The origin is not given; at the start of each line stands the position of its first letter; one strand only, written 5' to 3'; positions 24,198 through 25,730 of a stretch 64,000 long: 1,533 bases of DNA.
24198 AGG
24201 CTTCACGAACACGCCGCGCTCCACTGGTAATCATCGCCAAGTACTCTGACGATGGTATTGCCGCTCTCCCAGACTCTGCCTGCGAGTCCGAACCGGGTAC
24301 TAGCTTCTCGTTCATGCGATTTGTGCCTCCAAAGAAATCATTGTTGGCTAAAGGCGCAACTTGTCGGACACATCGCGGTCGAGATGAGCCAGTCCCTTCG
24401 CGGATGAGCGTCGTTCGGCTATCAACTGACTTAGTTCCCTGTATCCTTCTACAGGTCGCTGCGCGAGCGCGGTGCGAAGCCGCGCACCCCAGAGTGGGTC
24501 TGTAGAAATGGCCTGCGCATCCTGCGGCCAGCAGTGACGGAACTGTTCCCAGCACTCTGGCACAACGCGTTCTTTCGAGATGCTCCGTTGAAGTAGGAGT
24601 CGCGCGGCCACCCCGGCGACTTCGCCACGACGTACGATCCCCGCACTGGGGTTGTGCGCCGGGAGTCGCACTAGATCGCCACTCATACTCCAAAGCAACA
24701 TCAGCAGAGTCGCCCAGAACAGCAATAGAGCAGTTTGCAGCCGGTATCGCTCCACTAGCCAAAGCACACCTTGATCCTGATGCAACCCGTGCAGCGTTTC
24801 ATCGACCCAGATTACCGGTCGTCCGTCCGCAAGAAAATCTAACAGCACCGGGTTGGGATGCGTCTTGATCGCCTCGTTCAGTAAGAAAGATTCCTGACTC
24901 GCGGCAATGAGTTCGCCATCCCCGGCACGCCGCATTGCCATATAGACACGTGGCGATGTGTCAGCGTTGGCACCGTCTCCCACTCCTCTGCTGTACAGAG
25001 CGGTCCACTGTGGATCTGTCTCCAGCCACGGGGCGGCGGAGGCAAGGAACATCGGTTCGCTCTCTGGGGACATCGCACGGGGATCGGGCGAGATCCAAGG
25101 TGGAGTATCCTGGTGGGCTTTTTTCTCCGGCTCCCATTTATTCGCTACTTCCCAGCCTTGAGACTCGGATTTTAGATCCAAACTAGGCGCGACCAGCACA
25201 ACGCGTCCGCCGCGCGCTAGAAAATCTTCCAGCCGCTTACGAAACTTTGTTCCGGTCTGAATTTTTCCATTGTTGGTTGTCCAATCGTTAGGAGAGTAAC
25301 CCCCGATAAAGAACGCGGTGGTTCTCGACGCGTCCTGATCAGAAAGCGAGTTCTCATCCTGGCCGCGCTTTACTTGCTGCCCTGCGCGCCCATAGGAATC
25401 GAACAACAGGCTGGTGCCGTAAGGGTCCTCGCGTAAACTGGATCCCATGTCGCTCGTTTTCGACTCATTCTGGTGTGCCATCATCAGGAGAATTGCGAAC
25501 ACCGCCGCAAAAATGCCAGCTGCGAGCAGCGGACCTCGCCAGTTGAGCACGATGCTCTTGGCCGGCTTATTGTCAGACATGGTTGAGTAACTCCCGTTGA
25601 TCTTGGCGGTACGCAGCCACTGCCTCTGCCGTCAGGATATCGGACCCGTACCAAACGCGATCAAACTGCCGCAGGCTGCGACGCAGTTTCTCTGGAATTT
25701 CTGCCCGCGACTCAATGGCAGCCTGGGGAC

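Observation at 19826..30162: Eleven-gene MoxR/DUF58 membrane operon bracketed by a tRNA-integrase relic and an IS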

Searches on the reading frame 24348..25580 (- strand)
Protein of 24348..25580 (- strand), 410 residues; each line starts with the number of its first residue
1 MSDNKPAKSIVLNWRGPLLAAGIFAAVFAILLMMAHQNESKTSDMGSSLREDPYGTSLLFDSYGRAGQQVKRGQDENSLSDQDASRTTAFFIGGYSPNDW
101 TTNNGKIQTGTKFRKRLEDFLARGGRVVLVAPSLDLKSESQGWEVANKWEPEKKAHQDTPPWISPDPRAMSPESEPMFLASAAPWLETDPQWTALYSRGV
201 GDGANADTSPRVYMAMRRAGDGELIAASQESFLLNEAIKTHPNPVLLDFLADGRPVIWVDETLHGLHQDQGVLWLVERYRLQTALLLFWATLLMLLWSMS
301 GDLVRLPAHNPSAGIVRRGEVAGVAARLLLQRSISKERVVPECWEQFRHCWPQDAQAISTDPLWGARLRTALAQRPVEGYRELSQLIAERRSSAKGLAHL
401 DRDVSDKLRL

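Call 5: search_protein_families(library=pfam, max_evalue=0.1, proteins=[window:24348-25580:-])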
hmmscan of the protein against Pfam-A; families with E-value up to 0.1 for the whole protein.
window:24348-25580:- (410 aa): 2 families
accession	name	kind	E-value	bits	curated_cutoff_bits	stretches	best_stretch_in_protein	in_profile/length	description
PF14258.12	DUF4350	-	3.3e-11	44.2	30.4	1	51-243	4-173/181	Domain of unknown function (DUF4350)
PF13671.12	AAA_33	-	0.06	14.1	27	0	232-291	49-107/143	AAA domain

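Call 20: find_homologous_proteins(query=window:24348-25580:-, max_evalue=0.001)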
Query window:24348-25580:- (410 aa): 746 proteins with E <= 0.001 among 8000 candidates; the best 120 are listed.
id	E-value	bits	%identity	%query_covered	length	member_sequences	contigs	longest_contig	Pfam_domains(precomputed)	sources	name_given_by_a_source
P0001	1.6e-276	935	100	100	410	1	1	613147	PF14258.13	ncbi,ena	-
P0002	2.5e-225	766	84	100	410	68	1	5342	PF14258.13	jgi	jgi:hypothetical protein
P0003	3.8e-217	739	81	100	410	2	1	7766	PF14258.13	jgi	jgi:hypothetical protein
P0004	8.7e-216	735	80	100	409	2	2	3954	PF14258.13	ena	-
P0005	3.6e-215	733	81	99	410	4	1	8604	PF14258.13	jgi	jgi:hypothetical protein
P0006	1.7e-213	727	79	100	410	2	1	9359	PF14258.13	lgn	-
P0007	6.1e-213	725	79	99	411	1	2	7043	PF14258.13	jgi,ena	-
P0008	6.1e-213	725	79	99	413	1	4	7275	PF14258.13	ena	-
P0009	8.1e-213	725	79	99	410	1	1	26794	PF14258.13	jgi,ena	jgi:hypothetical protein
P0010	1.5e-212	724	79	99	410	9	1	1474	PF14258.13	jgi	-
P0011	8.7e-212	721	80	98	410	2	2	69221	PF14258.13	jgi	jgi:hypothetical protein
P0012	1.7e-211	720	79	99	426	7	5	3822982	PF14258.13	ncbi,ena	-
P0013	2.1e-211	720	80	99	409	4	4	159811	PF14258.13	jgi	jgi:hypothetical protein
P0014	1.4e-210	717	79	99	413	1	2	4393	PF14258.13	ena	-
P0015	1.6e-210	717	78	99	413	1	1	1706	PF14258.13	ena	-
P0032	3.1e-206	703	77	100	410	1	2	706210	PF14258.13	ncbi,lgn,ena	-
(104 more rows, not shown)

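Call 21: find_encoding_contigs(protein=P0001, flank=10000, max_places=3)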
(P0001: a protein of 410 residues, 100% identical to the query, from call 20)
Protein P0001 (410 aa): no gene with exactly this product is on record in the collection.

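Call 22: find_encoding_contigs(protein=P0012, flank=10000, max_places=3)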
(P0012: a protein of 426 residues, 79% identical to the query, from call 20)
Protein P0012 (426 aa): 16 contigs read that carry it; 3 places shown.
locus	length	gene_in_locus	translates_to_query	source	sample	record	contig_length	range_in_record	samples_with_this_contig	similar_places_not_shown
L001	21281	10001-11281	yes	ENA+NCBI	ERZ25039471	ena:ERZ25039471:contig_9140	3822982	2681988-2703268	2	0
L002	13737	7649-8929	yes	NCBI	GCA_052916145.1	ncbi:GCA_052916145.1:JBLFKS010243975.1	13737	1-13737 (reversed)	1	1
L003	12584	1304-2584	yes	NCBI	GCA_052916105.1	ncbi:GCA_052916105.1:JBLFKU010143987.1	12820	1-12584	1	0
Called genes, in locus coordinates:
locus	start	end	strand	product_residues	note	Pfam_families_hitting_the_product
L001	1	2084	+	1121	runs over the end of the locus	PF13620:CarboxypepD_reg, PF13715:CarbopepD_reg_2, PF17210:SdrD_B (weak), PF25183:OMP_b-brl_4, PF00593:TonB_dep_Rec_b-barrel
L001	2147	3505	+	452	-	PF00202:Aminotran_3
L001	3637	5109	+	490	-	PF00171:Aldedh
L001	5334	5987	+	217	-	PF06271:RDD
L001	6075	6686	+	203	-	PF06271:RDD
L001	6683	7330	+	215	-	-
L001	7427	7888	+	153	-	-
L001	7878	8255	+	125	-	-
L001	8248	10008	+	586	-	-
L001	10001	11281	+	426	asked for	PF14258:DUF4350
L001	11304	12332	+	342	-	PF00493:MCM (weak), PF20030:bpMoxR, PF00004:AAA (weak), PF07726:AAA_3, PF07728:AAA_5, PF17863:AAA_lid_2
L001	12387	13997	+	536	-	PF01882:DUF58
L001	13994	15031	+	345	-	PF28475:DUF8413, PF01944:SpoIIM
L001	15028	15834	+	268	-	PF06271:RDD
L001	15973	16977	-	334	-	PF13384:HTH_23 (weak), PF13936:HTH_38, PF13565:HTH_32 (weak)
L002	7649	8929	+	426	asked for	PF14258:DUF4350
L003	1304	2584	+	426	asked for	PF14258:DUF4350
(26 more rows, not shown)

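Call 23: find_encoding_contigs(protein=P0032, flank=10000, max_places=2)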
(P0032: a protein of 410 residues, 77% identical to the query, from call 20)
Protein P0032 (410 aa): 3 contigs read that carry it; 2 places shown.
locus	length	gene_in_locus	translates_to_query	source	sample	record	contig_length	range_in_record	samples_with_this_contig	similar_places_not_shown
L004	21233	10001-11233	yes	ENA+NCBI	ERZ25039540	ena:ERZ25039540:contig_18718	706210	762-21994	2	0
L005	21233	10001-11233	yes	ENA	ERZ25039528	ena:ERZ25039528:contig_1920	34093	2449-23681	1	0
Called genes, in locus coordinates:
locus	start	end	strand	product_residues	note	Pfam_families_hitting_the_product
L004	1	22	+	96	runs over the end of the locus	PF01527:HTH_Tnp_1, PF13518:HTH_28 (weak)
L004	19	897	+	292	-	PF13276:HTH_21, PF00665:rve, PF13683:rve_3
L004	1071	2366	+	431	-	PF00872:Transposase_mut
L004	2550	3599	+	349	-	PF01548:DEDD_Tnp_IS110, PF02371:Transposase_20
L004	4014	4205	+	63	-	-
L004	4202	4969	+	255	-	PF06044:DpnI, PF17726:DpnI_C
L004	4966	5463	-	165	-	PF09195:Endonuc-BglII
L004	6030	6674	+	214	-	PF06271:RDD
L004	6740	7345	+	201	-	-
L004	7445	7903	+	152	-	-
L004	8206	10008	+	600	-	-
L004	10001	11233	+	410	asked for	PF14258:DUF4350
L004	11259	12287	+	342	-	PF00493:MCM (weak), PF20030:bpMoxR, PF00004:AAA (weak), PF07726:AAA_3, PF07728:AAA_5, PF17863:AAA_lid_2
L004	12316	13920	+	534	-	PF01882:DUF58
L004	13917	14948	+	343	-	PF28475:DUF8413, PF01944:SpoIIM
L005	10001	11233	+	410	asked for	PF14258:DUF4350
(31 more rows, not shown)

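Call 27: search_dna_similar(query=window:24348-25580:-, collection=plasmids, mode=protein, max_evalue=0.001, max_rows=25)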
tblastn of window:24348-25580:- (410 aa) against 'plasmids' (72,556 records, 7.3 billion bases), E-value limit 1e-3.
No match.
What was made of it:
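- Tried and rejected: tblastn of DUF4350 against plasmids gave no match (call 27).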

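Call 31: find_related_loci(query=A1, collection=genome_contigs, flank=10000)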
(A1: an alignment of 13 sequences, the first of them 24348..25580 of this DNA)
Query A1 (410 aa) in genome_contigs; peptide patterns used: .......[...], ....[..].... (x = any residue, [..] = any of these).
72 stretches matched a pattern; 64 encode a relative of the query (tblastn E <= 1e-3); 64 distinct loci.
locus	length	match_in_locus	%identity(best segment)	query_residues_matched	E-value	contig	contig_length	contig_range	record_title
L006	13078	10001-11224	81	1-410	0e+0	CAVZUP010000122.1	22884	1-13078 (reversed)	MAG: uncultured Acidobacteriaceae bacterium isolate MFD05379.bin.1.4 genome assembly, contig: contig_37769, whole genome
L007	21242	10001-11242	79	1-406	0e+0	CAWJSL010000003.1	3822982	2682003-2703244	MAG: uncultured Acidobacteriaceae bacterium isolate MFD01231.bin.1.45 genome assembly, contig: contig_9140, whole genome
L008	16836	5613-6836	83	1-410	0e+0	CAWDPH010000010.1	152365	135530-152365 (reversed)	MAG: uncultured Acidobacteriaceae bacterium isolate MFD09222.bin.1.150 genome assembly, contig: contig_51865, whole geno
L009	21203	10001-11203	81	1-403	0e+0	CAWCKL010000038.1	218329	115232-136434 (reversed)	MAG: uncultured Acidobacteriota bacterium isolate MFD01248.bin.1.17 genome assembly, contig: contig_5380, whole genome s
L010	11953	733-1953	78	1-410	0e+0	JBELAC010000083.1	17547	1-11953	MAG: Terriglobales bacterium isolate SPRUCE 84 SPRUCE_84_83, whole genome shotgun sequence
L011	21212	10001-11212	77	2-407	0e+0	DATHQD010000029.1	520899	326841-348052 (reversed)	MAG TPA_asm: Terriglobales bacterium isolate SMAG_U12729 k141_2200292, whole genome shotgun sequence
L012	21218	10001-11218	76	1-410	0e+0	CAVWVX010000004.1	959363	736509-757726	MAG: uncultured Acidobacteriota bacterium isolate MFD09671.bin.1.34 genome assembly, contig: contig_14803, whole genome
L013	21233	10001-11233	76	1-410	0e+0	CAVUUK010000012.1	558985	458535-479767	MAG: uncultured Acidobacteriaceae bacterium isolate MFD09567.bin.1.139 genome assembly, contig: contig_27183, whole geno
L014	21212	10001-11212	77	1-407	0e+0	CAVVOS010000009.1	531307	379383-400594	MAG: uncultured Acidobacteriaceae bacterium isolate MFD02138.bin.1.23 genome assembly, contig: contig_23869, whole genom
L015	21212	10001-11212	73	1-407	0e+0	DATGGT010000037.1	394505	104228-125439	MAG TPA_asm: Terriglobales bacterium isolate SMAG_U9761 k141_1551381, whole genome shotgun sequence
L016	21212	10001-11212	75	1-407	0e+0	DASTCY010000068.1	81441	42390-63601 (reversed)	MAG TPA_asm: Candidatus Sulfotelmatobacter sp. isolate SMAG_U805 k141_114968, whole genome shotgun sequence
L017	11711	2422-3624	73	1-404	0e+0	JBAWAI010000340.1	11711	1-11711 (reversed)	MAG: Terriglobales bacterium isolate MFD09463_ilm_asm_bin1 k127_54340, whole genome shotgun sequence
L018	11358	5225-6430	71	8-405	0e+0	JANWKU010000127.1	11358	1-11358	MAG: Acidobacteriales bacterium isolate CRAIB_MAG101 c_000000061170, whole genome shotgun sequence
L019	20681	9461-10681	72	1-406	0e+0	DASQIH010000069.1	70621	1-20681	MAG TPA_asm: Terriglobales bacterium isolate SMAG_U11854 k141_5752, whole genome shotgun sequence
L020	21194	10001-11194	71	1-400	0e+0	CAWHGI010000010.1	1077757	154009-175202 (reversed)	MAG: uncultured Acidobacteriota bacterium isolate MFD00731.bin.3.121 genome assembly, contig: contig_6753, whole genome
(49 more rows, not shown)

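Call 39: search_protein_representatives(protein=window:24348-25580:-)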
Query: 410 residues. Proteins with E-value up to 0.001 (for the whole library): 1099; up to 1e-10: 164; up to 1e-30: 22. The best 150 are listed.
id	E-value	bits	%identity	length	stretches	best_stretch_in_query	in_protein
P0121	1.6e-150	517.9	64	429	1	1-401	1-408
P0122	2.7e-102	359.1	65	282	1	101-379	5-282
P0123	3.4e-97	342.3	69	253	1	173-404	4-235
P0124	4.4e-79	282.6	74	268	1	225-409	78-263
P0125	1.4e-64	234.9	85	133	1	12-141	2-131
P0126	8.0e-61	222.5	64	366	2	1-147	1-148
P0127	1.5e-56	208.5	58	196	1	11-200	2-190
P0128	7.1e-56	206.2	64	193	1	233-402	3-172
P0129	3.3e-52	194.1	74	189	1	2-130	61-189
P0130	3.3e-49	184.2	67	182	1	177-326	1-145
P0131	1.7e-48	181.9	59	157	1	122-278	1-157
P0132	2.9e-48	181.1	79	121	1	183-293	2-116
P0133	4.0e-46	174.1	86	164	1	214-313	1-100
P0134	3.0e-45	171.2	71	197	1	1-120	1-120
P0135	6.7e-45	170.0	67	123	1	1-123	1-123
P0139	4.0e-34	134.6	39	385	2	168-358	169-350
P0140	1.8e-33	132.4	38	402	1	15-359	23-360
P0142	5.0e-32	127.6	42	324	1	41-308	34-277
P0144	1.3e-28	116.4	34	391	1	22-391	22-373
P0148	1.3e-25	106.5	37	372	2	212-337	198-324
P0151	7.0e-24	100.8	34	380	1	47-357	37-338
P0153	3.1e-22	95.4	38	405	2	190-312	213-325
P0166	9.3e-16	74.1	28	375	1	18-391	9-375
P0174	2.5e-14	69.3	27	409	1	7-312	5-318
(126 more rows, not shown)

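Call 45: search_protein_families(library=ncbifam, max_evalue=0.01, proteins=[window:24348-25580:-])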
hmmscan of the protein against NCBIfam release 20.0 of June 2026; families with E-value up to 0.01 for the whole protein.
window:24348-25580:- (410 aa): 0 families

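Call 53: search_protein_families(library=padloc, max_evalue=0.001, proteins=[window:24348-25580:-])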
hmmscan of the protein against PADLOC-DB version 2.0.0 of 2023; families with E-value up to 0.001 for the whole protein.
window:24348-25580:- (410 aa): 0 families

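Call 62: search_protein_families(library=pfam, alignment_id=A2, max_evalue=0.00001)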
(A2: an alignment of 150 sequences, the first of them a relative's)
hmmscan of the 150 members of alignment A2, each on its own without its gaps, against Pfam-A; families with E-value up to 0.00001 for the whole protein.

A. member 1, L009:5344-5685:+ (114 aa): 0 families

B. families by the number of members that match (of 150 scanned): 170 families (the first 25 are shown)
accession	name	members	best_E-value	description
PF12704.14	MacB_PCD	4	5.9e-45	MacB-like periplasmic core domain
PF02687.27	FtsX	4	1.5e-29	FtsX-like permease C-terminal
PF07719.23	TPR_2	4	1.1e-26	Tetratricopeptide repeat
PF00515.34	TPR_1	4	4.1e-21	Tetratricopeptide repeat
PF00072.30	Response_reg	3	8.2e-28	Response regulator receiver domain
PF13181.12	TPR_8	3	3.2e-27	Tetratricopeptide repeat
PF13431.12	TPR_17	3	7.6e-22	Tetratricopeptide repeat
PF13414.12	TPR_11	3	1.2e-21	TPR repeat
PF14559.12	TPR_19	3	1.9e-21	Tetratricopeptide repeat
PF00027.35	cNMP_binding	3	1.2e-17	Cyclic nucleotide-binding domain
PF13428.12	TPR_14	3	2.3e-17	Tetratricopeptide repeat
PF07690.21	MFS_1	2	7.5e-53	Major Facilitator Superfamily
PF07228.17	SpoIIE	2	1e-48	Stage II sporulation protein E (SpoIIE)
PF13424.12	TPR_12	2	1.2e-39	Tetratricopeptide repeat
PF02913.24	FAD-oxidase_C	2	1.7e-35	FAD linked oxidases, C-terminal domain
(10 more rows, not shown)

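Call 64: list_cluster_members(proteins=[P0121, P0139, P0140, P0142, P0144, P0148, P0151, P0153, P0166, P0174])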
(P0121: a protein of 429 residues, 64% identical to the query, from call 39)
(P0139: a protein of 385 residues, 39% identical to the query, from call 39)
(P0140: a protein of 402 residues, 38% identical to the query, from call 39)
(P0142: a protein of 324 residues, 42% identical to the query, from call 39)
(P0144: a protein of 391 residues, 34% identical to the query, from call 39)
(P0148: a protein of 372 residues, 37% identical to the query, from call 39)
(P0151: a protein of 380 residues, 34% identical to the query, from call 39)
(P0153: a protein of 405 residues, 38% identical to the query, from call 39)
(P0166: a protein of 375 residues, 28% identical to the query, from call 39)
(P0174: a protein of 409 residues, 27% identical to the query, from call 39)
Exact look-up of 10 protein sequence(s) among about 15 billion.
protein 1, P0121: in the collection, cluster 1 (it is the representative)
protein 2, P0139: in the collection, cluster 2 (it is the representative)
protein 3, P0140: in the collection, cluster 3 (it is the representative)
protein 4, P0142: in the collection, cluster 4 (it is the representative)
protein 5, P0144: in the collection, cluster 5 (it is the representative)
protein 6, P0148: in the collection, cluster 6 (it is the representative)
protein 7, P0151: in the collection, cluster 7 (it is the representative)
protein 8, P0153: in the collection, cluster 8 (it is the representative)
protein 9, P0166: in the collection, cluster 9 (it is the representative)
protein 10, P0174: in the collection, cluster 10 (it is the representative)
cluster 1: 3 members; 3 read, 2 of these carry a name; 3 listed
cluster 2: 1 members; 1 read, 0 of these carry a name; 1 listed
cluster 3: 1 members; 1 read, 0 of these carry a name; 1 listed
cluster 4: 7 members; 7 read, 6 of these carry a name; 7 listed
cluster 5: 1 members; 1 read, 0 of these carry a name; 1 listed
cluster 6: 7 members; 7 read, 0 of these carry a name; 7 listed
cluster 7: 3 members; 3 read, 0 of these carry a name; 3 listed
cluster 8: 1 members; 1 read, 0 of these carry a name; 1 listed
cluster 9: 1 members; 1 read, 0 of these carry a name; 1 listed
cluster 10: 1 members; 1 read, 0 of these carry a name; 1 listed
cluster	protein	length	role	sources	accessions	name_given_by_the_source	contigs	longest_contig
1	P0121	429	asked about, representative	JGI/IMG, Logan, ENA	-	-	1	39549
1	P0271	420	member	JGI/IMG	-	uncharacterized protein DUF4350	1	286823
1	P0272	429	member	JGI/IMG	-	hypothetical protein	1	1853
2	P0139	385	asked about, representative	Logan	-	-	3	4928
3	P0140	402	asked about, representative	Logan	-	-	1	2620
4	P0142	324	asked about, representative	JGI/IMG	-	hypothetical protein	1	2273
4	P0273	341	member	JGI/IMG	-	hypothetical protein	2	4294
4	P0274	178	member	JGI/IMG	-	hypothetical protein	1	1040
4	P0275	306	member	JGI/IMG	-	hypothetical protein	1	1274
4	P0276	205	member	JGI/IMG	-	hypothetical protein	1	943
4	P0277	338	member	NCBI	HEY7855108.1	MAG TPA: DUF4350 domain-containing protein [Terriglobales bacterium]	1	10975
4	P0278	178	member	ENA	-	-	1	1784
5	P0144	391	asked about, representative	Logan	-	-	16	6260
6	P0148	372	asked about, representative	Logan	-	-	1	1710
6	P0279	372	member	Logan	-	-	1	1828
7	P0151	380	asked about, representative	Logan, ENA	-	-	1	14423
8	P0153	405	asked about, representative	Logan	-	-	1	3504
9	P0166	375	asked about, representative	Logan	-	-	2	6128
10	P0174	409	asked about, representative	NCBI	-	-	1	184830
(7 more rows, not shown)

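Call 65: find_encoding_contigs(protein=P0174, flank=10000, max_places=2)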
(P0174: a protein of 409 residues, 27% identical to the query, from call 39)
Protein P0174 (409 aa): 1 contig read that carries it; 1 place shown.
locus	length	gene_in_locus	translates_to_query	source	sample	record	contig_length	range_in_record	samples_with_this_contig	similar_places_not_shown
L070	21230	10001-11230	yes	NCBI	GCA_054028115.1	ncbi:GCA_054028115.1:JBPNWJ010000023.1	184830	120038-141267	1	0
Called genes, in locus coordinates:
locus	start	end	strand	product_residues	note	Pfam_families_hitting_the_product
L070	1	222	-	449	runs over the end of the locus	PF00072:Response_reg, PF00158:Sigma54_activat, PF13191:AAA_16 (faint), PF14532:Sigma54_activ_2, PF07728:AAA_5, PF25601:AAA_lid_14, PF02954:HTH_8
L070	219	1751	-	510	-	PF00672:HAMP, PF00512:HisKA, PF02518:HATPase_c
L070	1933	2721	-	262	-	-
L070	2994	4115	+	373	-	PF01145:Band_7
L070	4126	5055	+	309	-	PF01145:Band_7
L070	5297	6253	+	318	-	-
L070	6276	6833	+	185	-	-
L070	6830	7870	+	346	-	-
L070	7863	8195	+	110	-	-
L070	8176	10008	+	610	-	PF13559:DUF4129 (weak)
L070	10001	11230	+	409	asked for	PF14258:DUF4350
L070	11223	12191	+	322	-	PF00004:AAA (faint), PF20030:bpMoxR, PF01078:Mg_chelatase (faint), PF07726:AAA_3, PF07728:AAA_5, PF17863:AAA_lid_2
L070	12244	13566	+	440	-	PF01882:DUF58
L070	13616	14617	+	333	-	PF28475:DUF8413, PF01944:SpoIIM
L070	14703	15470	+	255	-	PF06271:RDD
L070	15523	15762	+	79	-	-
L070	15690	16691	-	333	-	PF16822:ALGX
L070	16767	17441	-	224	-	-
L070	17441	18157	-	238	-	PF02581:TMP-TENI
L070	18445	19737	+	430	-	PF00285:Citrate_synt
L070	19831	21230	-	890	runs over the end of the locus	PF02739:5_3_exonuc_N, PF01367:5_3_exonuc, PF01612:DNA_pol_A_exo1, PF00476:DNA_pol_A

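Call 66: find_encoding_contigs(protein=P0151, flank=10000, max_places=2)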
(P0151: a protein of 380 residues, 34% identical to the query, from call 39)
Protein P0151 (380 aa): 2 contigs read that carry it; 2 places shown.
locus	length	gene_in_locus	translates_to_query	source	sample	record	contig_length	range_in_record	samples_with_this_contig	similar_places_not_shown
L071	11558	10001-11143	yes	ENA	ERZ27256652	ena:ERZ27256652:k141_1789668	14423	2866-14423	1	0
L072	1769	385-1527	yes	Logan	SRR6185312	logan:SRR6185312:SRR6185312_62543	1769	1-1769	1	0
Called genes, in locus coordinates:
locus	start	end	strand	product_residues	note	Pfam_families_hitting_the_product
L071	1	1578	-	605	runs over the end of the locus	PF03814:KdpA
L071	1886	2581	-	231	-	PF00072:Response_reg, PF00486:Trans_reg_C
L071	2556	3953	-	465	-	PF13493:DUF4118, PF00512:HisKA, PF13581:HATPase_c_2 (weak), PF02518:HATPase_c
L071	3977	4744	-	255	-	PF01479:S4, PF00849:PseudoU_synth_2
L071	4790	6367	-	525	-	PF00355:Rieske, PF13806:Rieske_2 (weak), PF07992:Pyr_redox_2, PF13450:NAD_binding_8 (faint), PF00070:Pyr_redox, PF14759:Reductase_C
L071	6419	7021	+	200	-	PF06271:RDD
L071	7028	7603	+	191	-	-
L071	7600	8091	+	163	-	-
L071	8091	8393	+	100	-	-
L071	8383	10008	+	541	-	-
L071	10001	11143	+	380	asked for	PF14258:DUF4350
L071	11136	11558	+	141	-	?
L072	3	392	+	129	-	?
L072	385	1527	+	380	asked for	PF14258:DUF4350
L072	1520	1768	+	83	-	?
